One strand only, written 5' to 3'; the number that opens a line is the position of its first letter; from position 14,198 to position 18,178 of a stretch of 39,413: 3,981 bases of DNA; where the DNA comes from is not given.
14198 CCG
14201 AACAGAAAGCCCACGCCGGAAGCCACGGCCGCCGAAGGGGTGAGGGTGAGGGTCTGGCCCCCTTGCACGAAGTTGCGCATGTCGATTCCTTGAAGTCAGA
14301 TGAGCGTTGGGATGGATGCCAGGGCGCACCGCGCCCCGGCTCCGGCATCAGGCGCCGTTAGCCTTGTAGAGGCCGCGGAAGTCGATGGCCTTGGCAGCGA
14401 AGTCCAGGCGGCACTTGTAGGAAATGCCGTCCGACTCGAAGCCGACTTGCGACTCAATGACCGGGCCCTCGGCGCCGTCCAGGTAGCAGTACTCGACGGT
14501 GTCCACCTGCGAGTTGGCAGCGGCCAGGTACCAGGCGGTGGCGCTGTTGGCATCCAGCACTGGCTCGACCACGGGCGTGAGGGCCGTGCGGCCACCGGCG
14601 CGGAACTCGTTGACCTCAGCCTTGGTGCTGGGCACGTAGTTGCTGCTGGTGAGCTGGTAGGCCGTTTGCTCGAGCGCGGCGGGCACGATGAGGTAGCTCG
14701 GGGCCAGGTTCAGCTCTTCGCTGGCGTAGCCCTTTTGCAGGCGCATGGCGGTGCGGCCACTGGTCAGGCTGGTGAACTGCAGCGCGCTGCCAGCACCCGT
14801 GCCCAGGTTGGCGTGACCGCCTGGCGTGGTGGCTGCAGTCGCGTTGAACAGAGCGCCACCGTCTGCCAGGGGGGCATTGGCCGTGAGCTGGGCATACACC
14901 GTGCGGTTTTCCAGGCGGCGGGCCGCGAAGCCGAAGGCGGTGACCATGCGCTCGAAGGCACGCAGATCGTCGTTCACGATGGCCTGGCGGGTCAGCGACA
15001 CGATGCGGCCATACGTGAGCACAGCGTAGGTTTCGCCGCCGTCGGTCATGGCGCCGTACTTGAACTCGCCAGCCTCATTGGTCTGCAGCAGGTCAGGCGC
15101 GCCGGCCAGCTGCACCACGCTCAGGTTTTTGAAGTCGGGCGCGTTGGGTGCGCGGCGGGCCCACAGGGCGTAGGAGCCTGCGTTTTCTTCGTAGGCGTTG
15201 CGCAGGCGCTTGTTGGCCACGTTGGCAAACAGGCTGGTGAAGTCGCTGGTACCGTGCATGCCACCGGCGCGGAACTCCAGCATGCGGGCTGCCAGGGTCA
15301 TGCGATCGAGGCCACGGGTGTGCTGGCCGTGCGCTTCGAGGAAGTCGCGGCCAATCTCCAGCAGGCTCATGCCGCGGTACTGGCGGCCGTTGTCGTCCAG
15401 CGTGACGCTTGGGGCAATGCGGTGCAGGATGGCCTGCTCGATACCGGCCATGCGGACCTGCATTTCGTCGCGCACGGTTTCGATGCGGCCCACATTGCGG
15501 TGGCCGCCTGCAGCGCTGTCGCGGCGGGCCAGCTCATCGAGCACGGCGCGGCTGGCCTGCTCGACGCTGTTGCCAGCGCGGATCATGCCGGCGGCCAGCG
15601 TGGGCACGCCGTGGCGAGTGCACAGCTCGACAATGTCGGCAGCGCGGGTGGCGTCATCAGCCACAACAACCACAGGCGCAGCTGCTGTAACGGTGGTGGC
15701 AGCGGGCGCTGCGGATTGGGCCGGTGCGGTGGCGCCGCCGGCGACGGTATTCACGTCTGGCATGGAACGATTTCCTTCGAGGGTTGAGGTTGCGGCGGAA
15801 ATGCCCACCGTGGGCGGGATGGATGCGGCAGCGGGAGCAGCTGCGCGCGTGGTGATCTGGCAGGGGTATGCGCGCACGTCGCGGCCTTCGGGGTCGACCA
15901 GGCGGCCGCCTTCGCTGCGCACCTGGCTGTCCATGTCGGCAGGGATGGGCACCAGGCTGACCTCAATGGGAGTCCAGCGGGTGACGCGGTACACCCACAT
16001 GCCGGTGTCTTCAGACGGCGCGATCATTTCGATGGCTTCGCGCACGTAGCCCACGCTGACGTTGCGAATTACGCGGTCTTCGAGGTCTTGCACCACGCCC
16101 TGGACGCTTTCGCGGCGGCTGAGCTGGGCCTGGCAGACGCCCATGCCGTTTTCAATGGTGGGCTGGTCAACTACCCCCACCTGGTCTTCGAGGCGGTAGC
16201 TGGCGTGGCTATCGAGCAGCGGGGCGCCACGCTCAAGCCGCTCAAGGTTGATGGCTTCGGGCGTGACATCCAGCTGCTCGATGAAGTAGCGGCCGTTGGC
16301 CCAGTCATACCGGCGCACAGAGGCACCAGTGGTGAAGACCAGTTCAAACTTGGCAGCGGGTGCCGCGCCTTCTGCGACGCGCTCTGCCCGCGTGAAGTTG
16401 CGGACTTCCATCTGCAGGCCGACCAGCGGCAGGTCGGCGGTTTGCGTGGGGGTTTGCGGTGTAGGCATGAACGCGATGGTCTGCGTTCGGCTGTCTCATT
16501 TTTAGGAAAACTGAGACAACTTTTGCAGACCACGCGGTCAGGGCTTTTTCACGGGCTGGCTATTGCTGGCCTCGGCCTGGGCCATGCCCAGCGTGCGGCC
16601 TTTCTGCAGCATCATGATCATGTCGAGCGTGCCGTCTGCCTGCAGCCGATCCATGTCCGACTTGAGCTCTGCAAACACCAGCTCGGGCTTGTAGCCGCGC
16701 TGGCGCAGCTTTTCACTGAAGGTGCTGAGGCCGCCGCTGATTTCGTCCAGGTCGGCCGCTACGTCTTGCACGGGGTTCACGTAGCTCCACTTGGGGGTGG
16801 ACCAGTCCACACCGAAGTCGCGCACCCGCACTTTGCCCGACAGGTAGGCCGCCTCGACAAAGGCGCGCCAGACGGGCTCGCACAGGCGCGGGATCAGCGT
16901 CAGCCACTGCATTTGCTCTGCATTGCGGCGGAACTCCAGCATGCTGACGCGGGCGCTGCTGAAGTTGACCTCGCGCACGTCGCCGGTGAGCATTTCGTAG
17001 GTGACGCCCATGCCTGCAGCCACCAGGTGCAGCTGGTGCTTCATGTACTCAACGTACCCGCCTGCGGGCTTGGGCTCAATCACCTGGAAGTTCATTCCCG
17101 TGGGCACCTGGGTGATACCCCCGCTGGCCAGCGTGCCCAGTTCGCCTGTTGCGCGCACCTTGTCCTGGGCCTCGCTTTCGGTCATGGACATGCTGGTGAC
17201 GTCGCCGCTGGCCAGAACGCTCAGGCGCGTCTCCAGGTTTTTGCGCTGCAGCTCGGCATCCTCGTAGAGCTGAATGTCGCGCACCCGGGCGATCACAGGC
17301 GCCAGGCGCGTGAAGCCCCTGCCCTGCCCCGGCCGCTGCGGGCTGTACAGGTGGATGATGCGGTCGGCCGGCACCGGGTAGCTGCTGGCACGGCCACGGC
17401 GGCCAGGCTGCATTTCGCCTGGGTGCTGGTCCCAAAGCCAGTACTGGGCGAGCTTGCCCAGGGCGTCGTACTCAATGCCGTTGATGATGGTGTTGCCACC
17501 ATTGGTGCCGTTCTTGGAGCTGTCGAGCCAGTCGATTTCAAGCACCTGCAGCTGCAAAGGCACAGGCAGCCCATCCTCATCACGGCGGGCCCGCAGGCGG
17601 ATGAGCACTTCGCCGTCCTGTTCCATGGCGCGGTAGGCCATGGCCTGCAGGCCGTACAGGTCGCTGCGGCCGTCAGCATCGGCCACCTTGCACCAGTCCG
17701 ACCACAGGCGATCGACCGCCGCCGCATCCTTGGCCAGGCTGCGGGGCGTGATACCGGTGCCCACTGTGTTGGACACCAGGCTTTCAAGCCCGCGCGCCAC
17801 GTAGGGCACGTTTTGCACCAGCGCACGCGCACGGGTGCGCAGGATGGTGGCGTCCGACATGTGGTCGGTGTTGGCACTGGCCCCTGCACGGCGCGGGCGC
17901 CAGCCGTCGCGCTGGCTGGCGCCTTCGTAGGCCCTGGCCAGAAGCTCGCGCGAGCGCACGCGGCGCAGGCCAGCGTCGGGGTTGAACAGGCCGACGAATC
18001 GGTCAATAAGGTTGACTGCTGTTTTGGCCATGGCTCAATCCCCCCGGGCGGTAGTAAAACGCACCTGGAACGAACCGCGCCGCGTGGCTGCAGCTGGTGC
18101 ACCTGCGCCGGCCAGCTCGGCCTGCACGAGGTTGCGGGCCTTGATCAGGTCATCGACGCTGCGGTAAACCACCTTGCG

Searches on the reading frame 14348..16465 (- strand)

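Call 47: search_protein_families(library=phrogs, proteins=[window:14348-16465:-], max_evalue=0.00001)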
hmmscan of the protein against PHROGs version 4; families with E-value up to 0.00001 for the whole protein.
window:14348-16465:- (705 aa): 6 families
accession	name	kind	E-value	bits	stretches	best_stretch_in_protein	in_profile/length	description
phrog_4523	-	head and packaging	1.8e-220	735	1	29-705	21-644/644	major head and protease protein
phrog_133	-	head and packaging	1.3e-87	296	1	244-704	225-667/668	head maturation protease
phrog_26519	-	unknown function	1.7e-26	94.1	1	511-702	9-190/192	-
phrog_29592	-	unknown function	3e-25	89.6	1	417-702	603-888/893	-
phrog_617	-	head and packaging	5.7e-25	89.2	1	40-362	28-316/626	major head protein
phrog_371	-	head and packaging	1.4e-06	28.8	0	560-620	233-290/303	major head protein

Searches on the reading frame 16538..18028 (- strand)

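Call 47: search_protein_families(library=phrogs, proteins=[window:16538-18028:-], max_evalue=0.00001)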
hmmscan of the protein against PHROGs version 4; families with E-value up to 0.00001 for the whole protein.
window:16538-18028:- (496 aa): 3 families
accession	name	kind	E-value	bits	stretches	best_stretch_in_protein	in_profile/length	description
phrog_21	-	head and packaging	3.4e-89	301.1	1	3-468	7-503/1362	portal protein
phrog_537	-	head and packaging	2.7e-34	119.4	1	296-466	24-203/233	portal protein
phrog_12037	-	unknown function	2.6e-08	34.8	1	7-198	3-203/212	-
